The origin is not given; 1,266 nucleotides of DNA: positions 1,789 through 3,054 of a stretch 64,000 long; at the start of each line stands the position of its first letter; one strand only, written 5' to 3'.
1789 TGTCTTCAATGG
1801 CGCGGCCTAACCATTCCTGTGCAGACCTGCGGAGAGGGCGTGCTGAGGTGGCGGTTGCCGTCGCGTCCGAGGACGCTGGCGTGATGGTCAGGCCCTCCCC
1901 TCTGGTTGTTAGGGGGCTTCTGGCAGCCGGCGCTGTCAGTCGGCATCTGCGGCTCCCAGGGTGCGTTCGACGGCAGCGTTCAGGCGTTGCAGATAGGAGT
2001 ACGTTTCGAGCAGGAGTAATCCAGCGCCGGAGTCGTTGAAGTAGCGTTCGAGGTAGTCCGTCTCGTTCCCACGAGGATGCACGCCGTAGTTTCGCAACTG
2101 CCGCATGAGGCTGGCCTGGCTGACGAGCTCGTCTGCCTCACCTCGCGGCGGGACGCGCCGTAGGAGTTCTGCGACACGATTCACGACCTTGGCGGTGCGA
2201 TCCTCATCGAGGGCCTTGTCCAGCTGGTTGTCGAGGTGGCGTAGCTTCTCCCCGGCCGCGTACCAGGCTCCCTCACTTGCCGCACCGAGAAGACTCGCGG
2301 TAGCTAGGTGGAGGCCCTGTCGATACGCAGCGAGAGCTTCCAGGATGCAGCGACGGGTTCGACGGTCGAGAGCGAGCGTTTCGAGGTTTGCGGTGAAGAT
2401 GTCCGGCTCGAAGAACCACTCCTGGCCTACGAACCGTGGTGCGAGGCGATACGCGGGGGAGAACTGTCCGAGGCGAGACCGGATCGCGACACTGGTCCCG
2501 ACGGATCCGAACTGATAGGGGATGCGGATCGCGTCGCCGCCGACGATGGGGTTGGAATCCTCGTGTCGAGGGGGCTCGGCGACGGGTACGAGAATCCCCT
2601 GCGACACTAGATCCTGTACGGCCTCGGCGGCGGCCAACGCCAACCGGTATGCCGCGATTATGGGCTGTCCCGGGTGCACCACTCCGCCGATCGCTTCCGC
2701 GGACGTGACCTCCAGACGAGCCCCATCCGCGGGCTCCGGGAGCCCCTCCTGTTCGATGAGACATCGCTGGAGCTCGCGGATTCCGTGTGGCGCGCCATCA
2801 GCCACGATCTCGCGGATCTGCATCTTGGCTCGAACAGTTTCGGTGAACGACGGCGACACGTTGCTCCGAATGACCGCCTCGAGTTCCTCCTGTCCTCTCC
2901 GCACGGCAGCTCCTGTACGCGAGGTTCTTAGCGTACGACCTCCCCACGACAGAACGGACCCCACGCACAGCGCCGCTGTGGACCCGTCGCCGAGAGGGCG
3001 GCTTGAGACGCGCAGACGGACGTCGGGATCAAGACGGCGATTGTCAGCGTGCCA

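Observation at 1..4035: Lower-GC accessory block with a HEPN-like Rx4H protein paired with a sigma-region-4-like HTH protein and two unknown proteins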

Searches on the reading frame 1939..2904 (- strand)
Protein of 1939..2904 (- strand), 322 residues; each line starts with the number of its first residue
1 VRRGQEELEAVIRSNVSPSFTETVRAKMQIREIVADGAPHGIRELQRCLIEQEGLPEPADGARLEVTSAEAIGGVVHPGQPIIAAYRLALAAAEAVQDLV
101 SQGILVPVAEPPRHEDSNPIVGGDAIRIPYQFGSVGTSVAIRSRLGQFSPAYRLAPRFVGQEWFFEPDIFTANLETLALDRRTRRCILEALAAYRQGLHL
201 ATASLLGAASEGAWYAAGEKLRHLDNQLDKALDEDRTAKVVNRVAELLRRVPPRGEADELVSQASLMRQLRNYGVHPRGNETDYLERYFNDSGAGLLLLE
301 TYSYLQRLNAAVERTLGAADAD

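Call 11: find_homologous_proteins(query=window:1939-2904:-, max_evalue=0.001)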
Query window:1939-2904:- (322 aa): 48 proteins with E <= 0.001 among 8000 candidates.
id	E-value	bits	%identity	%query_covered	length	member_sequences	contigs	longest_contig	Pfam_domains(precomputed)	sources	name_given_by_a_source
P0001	2.1e-201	686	98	100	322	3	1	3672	-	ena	-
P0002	2.4e-188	643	92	100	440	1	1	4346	-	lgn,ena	-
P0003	1.5e-109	384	61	100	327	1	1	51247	-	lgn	-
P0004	2.7e-109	383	59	99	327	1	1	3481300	-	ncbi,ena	-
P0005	2.2e-108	380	59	100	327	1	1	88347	-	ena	-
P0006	9.2e-108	378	58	100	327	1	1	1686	-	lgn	-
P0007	7.2e-105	369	58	97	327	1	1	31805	-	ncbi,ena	-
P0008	5.2e-100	353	57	97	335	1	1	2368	-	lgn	-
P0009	5.7e-100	353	55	98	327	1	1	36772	-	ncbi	-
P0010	2.8e-99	350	55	98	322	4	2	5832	-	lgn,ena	-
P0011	4.6e-98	346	53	99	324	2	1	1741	-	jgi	-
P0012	4.9e-97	343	55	97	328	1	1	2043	-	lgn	-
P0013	4.9e-94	333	54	95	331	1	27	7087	-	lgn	-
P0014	4.9e-93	330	54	98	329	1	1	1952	-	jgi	jgi:hypothetical protein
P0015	7.4e-91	323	52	98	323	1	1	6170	-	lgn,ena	-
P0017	1.2e-86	309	50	96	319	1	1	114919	-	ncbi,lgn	-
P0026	2.7e-64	235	43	96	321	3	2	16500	-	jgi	-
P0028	2.9e-57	212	42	96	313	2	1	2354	-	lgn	-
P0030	4.2e-55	205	42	97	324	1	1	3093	-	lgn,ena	-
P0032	7.1e-53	198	41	96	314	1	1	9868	-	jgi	jgi:hypothetical protein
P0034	8.8e-47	178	40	94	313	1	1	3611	-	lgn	-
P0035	2.1e-44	170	37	97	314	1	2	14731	-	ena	-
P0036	1.6e-43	167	37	97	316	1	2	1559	-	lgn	-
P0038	1.0e-42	165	37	95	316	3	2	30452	-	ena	-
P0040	5.2e-42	162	36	98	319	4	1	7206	-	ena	-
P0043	4.3e-39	153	36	94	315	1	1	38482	-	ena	-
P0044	1.4e-38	151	34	96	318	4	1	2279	-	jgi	jgi:hypothetical protein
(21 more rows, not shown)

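Call 14: search_protein_families(library=pfam, alignment_id=A1, max_evalue=10)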
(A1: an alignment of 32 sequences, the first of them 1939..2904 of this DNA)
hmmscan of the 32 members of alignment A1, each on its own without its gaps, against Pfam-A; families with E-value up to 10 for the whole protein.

A. member 1, window:1939-2904:- (322 aa): 0 families

B. families by the number of members that match (of 32 scanned): 12 families
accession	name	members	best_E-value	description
PF13643.11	DUF4145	13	0.01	Domain of unknown function (DUF4145)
PF01715.23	IPPT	3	0.072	IPP transferase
PF22775.2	GA_3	2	0.0013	GA-like domain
PF23920.1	DUF7259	2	0.014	Domain of unknown function (DUF7259)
PF24430.1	DUF7553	2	0.32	Family of unknown function (DUF7553)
PF07719.23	TPR_2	2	3.8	Tetratricopeptide repeat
PF24465.1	Tri-helical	1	0.076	Tri-helical domain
PF05342.19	Peptidase_M26_N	1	0.16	M26 IgA1-specific Metallo-endopeptidase N-terminal region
PF19349.4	DUF5927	1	0.19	Family of unknown function (DUF5927)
PF17373.7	DUF5395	1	0.2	Family of unknown function (DUF5395)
PF20232.3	T6SS_FHA_C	1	0.21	C-terminal domain of Type VI secretion system FHA protein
PF00392.27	GntR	1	0.25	Bacterial regulatory proteins, gntR family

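Call 15: search_solved_structures(query=A1, max_evalue=10, show_alignments=3)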
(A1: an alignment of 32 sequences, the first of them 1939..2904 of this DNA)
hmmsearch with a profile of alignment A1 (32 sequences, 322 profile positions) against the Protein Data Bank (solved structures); distinct sequences matched with E-value up to 10: 2.
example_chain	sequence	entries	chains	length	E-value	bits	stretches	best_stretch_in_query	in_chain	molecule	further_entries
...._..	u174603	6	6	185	0.45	12.8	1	258-295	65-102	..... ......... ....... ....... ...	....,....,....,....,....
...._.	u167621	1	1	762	6.1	9.1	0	237-276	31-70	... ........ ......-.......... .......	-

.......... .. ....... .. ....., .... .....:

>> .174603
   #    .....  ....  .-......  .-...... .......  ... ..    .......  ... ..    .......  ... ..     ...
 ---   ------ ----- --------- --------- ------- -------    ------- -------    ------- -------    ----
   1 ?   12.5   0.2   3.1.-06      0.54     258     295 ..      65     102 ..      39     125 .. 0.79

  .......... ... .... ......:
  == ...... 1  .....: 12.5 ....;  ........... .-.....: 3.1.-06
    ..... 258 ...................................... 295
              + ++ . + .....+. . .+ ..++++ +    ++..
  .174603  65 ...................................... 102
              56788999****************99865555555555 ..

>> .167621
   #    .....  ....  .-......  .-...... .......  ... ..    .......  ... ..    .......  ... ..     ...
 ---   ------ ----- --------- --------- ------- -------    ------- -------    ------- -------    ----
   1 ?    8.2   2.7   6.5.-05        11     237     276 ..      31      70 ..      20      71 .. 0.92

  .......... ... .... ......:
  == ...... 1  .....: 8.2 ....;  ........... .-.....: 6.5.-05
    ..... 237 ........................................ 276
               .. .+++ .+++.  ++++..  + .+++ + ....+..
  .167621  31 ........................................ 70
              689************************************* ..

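Call 16: find_encoding_contigs(protein=P0004, flank=8000, max_places=2)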
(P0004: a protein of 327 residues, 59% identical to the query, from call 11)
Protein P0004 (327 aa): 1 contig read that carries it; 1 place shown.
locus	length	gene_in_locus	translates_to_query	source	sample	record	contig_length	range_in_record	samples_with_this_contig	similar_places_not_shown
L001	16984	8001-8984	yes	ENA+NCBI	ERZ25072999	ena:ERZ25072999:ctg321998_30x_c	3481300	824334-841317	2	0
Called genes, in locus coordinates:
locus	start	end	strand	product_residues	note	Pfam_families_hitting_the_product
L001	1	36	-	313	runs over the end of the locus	-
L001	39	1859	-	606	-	PF00395:SLH (faint)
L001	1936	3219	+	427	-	PF00512:HisKA, PF02518:HATPase_c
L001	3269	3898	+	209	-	PF13483:Lactamase_B_3, PF12706:Lactamase_B_2 (weak)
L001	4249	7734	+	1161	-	PF08471:Ribonuc_red_2_N, PF02867:Ribonuc_red_lgC, PF12637:TSCPD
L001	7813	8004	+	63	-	-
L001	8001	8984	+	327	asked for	-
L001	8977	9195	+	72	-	-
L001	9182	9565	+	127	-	-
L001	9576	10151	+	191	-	-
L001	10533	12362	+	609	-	PF04326:SLFN_AlbA_2, PF13749:HATPase_c_4, PF18685:DUF5635 (weak)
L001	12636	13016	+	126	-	-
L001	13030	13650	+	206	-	-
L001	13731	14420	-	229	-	PF13787:HXXEE (weak)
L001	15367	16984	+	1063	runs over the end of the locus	PF00873:ACR_tran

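Call 17: find_encoding_contigs(protein=P0017, flank=8000, max_places=2)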
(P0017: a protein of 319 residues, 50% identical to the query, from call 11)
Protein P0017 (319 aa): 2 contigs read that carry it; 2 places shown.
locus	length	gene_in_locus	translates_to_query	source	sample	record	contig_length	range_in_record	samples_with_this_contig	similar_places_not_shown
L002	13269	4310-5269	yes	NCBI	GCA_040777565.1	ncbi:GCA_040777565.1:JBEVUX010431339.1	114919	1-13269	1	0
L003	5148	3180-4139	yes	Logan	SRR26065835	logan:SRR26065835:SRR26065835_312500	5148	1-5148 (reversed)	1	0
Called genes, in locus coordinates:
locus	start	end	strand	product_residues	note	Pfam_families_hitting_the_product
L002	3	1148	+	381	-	?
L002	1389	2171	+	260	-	-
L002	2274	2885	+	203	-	PF19827:DUF6308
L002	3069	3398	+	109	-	-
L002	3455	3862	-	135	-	-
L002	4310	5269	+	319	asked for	-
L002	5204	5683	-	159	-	-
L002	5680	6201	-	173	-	PF14657:Arm-DNA-bind_4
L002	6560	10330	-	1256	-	PF05970:PIF1 (faint), PF13245:AAA_19, PF13401:AAA_22 (weak), PF13604:AAA_30, PF01443:Viral_helicase1 (faint), PF13086:AAA_11 (weak), PF13538:UvrD_C_2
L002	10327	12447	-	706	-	PF00580:UvrD-helicase, PF13245:AAA_19, PF13087:AAA_12 (faint), PF13361:UvrD_C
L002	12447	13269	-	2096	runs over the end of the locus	PF00270:DEAD, PF00271:Helicase_C, PF09369:MZB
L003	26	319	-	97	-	PF20796:PDDEXK_13, PF22558:REase-ARP (weak)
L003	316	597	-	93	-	-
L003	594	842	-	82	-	-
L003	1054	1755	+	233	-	PF19827:DUF6308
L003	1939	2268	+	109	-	-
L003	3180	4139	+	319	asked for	-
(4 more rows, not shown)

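Call 18: find_encoding_contigs(protein=P0043, flank=8000, max_places=2)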
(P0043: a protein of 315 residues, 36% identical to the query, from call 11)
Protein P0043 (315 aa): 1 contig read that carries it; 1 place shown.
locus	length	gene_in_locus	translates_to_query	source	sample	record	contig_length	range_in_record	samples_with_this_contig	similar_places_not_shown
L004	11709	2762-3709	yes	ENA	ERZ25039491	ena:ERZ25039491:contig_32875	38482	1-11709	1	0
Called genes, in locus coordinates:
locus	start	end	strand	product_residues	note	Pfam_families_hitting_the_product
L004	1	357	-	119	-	?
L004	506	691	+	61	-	-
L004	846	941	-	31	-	-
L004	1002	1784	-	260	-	-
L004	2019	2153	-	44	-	-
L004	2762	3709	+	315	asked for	-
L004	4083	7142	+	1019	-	-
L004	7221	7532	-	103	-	-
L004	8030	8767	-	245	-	PF02384:N6_Mtase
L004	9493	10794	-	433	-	PF00069:Pkinase, PF03109:ABC1 (faint), PF07714:PK_Tyr_Ser-Thr, PF01636:APH (faint), PF14531:Kinase-like (weak)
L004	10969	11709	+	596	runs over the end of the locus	PF12705:PDDEXK_1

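Call 20: predict_structure(alignment_id=A1)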
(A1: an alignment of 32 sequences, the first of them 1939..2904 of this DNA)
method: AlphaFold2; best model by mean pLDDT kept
length: 322 residues; sequences in the alignment: 32
mean_pLDDT: 92.9   pTM: 0.76
mean pLDDT of the five models: 92.9, 92.3, 92.2, 91.1, 90.3
residues with pLDDT >= 90: 270; 70-90: 41; 50-70: 11; < 50: 0
segments of 3 or more residues with pLDDT < 50: none
pLDDT, mean of each block of 10 residues (from residue 1): 87 96 95 94 97 92 94 96 97 96 93 94 92 94 92 87 72 89 95 93 97 98 98 97 98 96 96 77 89 91 95 97 92
secondary structure, 60 per line:
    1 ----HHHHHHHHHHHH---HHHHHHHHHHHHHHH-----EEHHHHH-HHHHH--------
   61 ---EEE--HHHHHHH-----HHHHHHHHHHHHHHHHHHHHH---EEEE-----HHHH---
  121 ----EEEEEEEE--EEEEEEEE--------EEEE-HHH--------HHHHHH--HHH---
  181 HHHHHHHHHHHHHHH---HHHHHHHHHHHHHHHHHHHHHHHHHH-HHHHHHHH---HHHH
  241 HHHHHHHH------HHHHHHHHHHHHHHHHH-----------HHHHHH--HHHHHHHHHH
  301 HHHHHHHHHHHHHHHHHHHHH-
elements in order: H5-16 H20-34 H42-46 H48-52 E64-66 H69-75 H81-101 E105-108 H114-117 E125-132 E135-142 E151-154 H167-172 H181-195 H199-224 H226-233 H237-248 H255-271 H283-288 H291-321

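Call 21: find_encoding_contigs(protein=P0002, flank=8000, max_places=2)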
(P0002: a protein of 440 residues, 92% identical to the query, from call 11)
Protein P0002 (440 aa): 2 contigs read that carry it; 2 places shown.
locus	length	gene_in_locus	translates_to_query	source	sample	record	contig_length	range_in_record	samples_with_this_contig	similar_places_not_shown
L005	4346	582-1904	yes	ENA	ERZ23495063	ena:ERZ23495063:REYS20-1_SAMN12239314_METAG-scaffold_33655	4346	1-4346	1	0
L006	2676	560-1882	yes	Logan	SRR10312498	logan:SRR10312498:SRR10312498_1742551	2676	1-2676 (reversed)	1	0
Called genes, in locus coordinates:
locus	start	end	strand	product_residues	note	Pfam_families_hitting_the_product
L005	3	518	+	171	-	?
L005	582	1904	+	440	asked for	-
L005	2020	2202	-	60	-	-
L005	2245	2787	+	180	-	PF28043:KwaA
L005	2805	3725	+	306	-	PF16162:KwaB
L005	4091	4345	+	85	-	?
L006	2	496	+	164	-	?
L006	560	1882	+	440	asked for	-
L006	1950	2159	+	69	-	-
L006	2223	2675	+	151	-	?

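Call 22: find_encoding_contigs(protein=P0003, flank=8000, max_places=2)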
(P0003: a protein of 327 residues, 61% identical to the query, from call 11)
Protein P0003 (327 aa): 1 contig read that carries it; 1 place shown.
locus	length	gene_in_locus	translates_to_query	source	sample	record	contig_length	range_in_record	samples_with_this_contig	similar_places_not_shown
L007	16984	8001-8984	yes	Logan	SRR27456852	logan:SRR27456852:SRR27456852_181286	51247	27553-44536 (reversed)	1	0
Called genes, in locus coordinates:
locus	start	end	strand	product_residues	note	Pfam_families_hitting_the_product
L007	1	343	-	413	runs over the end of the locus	PF00589:Phage_integrase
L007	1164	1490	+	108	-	PF00436:SSB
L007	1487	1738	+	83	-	-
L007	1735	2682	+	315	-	PF08401:ArdcN, PF06114:Peptidase_M78 (weak)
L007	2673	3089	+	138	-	PF00436:SSB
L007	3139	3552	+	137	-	-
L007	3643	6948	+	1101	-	PF08751:TrwC, PF01443:Viral_helicase1 (faint), PF13086:AAA_11 (faint), PF13245:AAA_19, PF13401:AAA_22, PF13604:AAA_30, PF22232:TraI_hel_assoc_N (faint)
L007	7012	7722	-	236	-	PF09509:Hypoth_Ymh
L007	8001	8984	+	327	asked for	-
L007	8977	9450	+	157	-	-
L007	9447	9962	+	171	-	PF22522:DUF6998 (weak)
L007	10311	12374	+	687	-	PF01555:N6_N4_Mtase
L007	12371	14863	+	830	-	PF00270:DEAD (weak), PF04851:ResIII, PF18766:SWI2_SNF2 (weak), PF27151:YagJ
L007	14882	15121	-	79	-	PF12728:HTH_17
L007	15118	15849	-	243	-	-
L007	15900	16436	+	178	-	-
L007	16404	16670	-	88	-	PF12728:HTH_17 (weak)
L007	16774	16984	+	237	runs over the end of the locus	PF08666:SAF, PF16976:RcpC (weak)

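Call 27: fold_search(model_id=the predicted structure, library=pdb)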
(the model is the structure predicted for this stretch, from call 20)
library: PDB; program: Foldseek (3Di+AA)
matches with E <= 10: 253; with E <= 0.001: 0
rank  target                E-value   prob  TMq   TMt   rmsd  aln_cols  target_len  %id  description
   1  9gm7_C                3.7e-01  0.25  0.20  0.16  15.0       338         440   14  MukBEF in a nucleotide-bound state with open neck gate (monomer) (released 2025-03-26)
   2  8tn1_A                5.6e-01  0.63  0.22  0.38   7.4       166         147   15  De novo designed protein binds poly ADP ribose polymerase inhibitors (PARPi) - apo (released 2024-04-24)
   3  8omv_C                6.7e-01  0.11  0.11  0.06  24.6       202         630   14  Crystal structure of the constitutively active S117E/S181E mutant of human IKK2 (released 2024-04-10)
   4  7o8f                  8.1e-01  0.07  0.15  0.17  18.9       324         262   10  NmHR dark state structure determined by serial femtosecond crystallography (released 2022-02-09)
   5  2q00_B                8.9e-01  0.89  0.28  0.60   4.4       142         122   14  Crystal structure of the P95883_SULSO protein from Sulfolobus solfataricus. NESG target SsR10. (released 2007-05-29)
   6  1ufb_A                9.3e-01  0.77  0.25  0.53   6.3       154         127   16  Crystal structure of TT1696 from Thermus thermophilus HB8 (released 2003-11-28)
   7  6s33_A                1.0e+00  0.16  0.17  0.29  14.5       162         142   19  Ligand binding domain of the P. putida receptor PcaY_PP in complex with Protocatechuate (released 2020-10-21)
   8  9uyo_A                1.1e+00  0.08  0.15  0.08  21.9       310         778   11  Cryo-EM structure of a class C GPCR (Class 1) (released 2026-03-18)
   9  5b2n                  1.1e+00  0.06  0.14  0.15  19.8       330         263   12  Crystal structure of the light-driven chloride ion-pumping rhodopsin, ClP, from Nonlabens marinus (released 2016-07-13)
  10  3h2v_B                1.2e+00  0.30  0.21  0.33   8.0       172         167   14  Human raver1 RRM1 domain in complex with human vinculin tail domain Vt (released 2009-07-28)
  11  3h2v_D                1.2e+00  0.28  0.22  0.34   8.4       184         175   15  Human raver1 RRM1 domain in complex with human vinculin tail domain Vt (released 2009-07-28)
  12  5g2c                  1.2e+00  0.06  0.15  0.17  17.6       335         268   10  The crystal structure of light-driven chloride pump ClR (T102D) mutant at pH 4.5. (released 2016-10-19)
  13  3h2v_C                1.2e+00  0.30  0.21  0.33   8.0       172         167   14  Human raver1 RRM1 domain in complex with human vinculin tail domain Vt (released 2009-07-28)
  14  5g28                  1.2e+00  0.06  0.16  0.18  18.9       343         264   10  The crystal structure of light-driven chloride pump ClR at pH 6.0. (released 2016-10-19)
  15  7o8v                  1.3e+00  0.05  0.14  0.16  19.0       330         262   10  NmHR light state structure at 55 ms (50 - 60 ms) after photoexcitation determined by serial millisecond crystallography (released 2022-02-09)
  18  2q00_A                1.5e+00  0.72  0.26  0.57   4.8       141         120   14  Crystal structure of the P95883_SULSO protein from Sulfolobus solfataricus. NESG target SsR10. (released 2007-05-29)
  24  4nqf_B                1.8e+00  0.30  0.22  0.39  10.6       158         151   18  Crystal structure of HEPN domain protein (released 2014-03-26)
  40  3o10_C                2.5e+00  0.38  0.24  0.47   8.0       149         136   11  Crystal structure of the HEPN domain from human sacsin (released 2011-03-30)
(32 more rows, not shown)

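Call 53: search_protein_representatives(alignment_id=A1)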
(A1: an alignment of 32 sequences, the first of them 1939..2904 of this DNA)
Query: 32 sequences, 322 profile positions. Proteins with E-value up to 0.001 (for the whole library): 665; up to 1e-10: 405; up to 1e-30: 175. The best 150 are listed.
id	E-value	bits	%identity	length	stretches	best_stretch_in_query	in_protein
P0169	1.7e-127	441.4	-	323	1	4-321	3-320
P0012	7.8e-127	439.2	-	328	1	1-321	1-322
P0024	4.8e-119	413.6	-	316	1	1-320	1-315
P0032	1.5e-116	405.5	-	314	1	3-318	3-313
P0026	1.5e-116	405.4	-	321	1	4-319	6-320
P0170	2.3e-115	401.5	-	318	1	4-320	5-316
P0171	9.1e-106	370.0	-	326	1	5-320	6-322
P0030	7.9e-104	363.6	-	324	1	5-318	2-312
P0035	6.0e-99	347.6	-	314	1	4-321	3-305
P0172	7.4e-96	337.4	-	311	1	5-317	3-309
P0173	2.0e-94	332.7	-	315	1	6-317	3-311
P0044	4.5e-94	331.6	-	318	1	1-321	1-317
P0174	1.2e-92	326.8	-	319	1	4-321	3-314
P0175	6.9e-92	324.4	-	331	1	1-321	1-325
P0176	4.1e-91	321.8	-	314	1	5-320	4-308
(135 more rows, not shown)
